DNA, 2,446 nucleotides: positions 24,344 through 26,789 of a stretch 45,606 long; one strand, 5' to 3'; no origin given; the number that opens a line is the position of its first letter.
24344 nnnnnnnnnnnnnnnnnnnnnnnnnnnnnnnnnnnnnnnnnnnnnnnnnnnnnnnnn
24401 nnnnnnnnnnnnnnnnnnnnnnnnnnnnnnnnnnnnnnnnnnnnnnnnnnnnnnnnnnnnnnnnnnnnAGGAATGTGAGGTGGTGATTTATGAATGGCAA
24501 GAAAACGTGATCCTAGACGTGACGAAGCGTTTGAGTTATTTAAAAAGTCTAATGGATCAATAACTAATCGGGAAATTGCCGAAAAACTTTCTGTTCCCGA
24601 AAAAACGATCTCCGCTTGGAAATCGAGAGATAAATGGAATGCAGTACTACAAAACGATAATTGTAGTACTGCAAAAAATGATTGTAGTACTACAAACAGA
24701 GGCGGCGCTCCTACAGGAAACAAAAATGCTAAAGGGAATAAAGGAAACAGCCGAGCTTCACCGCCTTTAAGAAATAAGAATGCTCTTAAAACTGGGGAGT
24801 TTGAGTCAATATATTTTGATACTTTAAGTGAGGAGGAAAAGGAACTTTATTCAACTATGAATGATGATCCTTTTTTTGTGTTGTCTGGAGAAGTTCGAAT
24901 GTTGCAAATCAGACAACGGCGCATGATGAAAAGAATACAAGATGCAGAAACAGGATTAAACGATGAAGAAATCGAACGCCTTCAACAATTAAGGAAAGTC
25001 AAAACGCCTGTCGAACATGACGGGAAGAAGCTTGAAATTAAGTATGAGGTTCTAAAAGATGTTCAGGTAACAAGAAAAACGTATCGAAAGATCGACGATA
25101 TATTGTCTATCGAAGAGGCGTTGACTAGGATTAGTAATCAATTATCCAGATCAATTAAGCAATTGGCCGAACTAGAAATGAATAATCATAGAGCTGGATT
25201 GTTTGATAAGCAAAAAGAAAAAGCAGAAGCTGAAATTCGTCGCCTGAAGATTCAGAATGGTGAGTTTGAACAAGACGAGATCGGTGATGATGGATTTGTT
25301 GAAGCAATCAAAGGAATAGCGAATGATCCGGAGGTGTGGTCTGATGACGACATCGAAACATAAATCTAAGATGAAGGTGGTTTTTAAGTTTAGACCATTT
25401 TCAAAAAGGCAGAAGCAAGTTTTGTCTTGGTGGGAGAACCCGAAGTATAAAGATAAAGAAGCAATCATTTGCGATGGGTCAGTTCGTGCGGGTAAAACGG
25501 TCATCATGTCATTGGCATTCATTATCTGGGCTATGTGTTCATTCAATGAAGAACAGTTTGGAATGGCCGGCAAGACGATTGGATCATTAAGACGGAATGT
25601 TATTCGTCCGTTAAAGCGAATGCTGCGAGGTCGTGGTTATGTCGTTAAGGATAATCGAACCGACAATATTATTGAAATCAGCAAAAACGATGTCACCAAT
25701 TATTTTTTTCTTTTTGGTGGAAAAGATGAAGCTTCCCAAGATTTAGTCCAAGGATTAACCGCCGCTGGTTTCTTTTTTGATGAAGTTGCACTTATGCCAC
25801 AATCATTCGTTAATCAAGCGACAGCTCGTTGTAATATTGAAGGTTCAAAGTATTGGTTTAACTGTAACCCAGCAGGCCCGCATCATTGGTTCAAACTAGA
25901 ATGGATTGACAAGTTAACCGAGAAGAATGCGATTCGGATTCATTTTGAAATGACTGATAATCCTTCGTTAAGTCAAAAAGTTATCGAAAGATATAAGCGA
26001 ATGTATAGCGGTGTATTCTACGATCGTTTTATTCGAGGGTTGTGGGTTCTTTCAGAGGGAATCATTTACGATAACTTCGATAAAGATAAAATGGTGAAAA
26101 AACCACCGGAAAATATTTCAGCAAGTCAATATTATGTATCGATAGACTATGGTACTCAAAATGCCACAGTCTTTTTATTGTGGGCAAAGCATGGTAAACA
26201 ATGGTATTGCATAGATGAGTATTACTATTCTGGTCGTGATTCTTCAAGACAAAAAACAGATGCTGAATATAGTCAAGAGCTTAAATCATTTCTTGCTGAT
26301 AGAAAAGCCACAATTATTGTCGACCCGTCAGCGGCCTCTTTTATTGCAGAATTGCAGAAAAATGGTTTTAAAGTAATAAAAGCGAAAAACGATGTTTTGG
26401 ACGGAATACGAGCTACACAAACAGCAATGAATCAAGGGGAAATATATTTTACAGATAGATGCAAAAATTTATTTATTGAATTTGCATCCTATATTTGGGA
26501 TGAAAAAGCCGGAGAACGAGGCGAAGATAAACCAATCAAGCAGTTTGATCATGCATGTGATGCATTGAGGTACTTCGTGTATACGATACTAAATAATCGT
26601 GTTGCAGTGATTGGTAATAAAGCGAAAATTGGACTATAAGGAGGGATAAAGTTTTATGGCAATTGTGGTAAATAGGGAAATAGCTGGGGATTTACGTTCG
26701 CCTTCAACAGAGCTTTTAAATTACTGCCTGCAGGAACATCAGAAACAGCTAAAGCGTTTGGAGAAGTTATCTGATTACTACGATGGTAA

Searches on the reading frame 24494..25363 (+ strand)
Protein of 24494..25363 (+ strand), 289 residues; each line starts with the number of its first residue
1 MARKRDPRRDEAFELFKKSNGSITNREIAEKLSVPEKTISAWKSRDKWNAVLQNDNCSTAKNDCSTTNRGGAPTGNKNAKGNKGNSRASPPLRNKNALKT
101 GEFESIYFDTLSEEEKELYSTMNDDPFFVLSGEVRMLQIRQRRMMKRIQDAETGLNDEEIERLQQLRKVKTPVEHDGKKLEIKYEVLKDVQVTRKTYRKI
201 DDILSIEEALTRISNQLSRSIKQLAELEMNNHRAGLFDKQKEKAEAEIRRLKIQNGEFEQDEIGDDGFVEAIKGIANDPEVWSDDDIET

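Call 57: search_protein_families(library=pfam, proteins=[window:24494-25363:+], max_evalue=0.01)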
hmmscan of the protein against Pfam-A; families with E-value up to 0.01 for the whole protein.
window:24494-25363:+ (289 aa): 4 families
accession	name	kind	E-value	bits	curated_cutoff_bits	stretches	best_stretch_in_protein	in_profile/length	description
PF10668.15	Phage_terminase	-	3.6e-15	55.8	22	1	1-60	1-63/67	Phage terminase small subunit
PF06056.18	Terminase_5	-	8.3e-05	22.9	20.3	1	26-51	17-42/58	Putative ATPase subunit of terminase (gpP-like)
PF07022.19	Phage_CI_repr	-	0.0061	17.3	22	0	24-47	14-37/65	Bacteriophage CI repressor helix-turn-helix domain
PF13412.12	HTH_24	-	0.0084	16.1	21.9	0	19-40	14-35/48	Winged helix-turn-helix DNA-binding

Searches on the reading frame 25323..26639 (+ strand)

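Call 57: search_protein_families(library=pfam, proteins=[window:25323-26639:+], max_evalue=0.01)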
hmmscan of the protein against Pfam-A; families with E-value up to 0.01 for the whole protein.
window:25323-26639:+ (438 aa): 4 families
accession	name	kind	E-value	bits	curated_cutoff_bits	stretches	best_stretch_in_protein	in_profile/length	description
PF03237.21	Terminase_6N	-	1.7e-12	47.9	22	1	52-252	4-211/215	Terminase large subunit, T4likevirus-type, N-terminal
PF17289.8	Terminase_6C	-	3.1e-06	27.7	22.6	1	283-419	15-152/155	Terminase RNaseH-like domain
PF17288.8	Terminase_3C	-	2.3e-05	25.3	26.7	1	292-419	20-153/155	Terminase RNAseH like domain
PF04466.19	Terminase_3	-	0.0095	15.9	23.2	0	167-228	119-187/201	Phage terminase large subunit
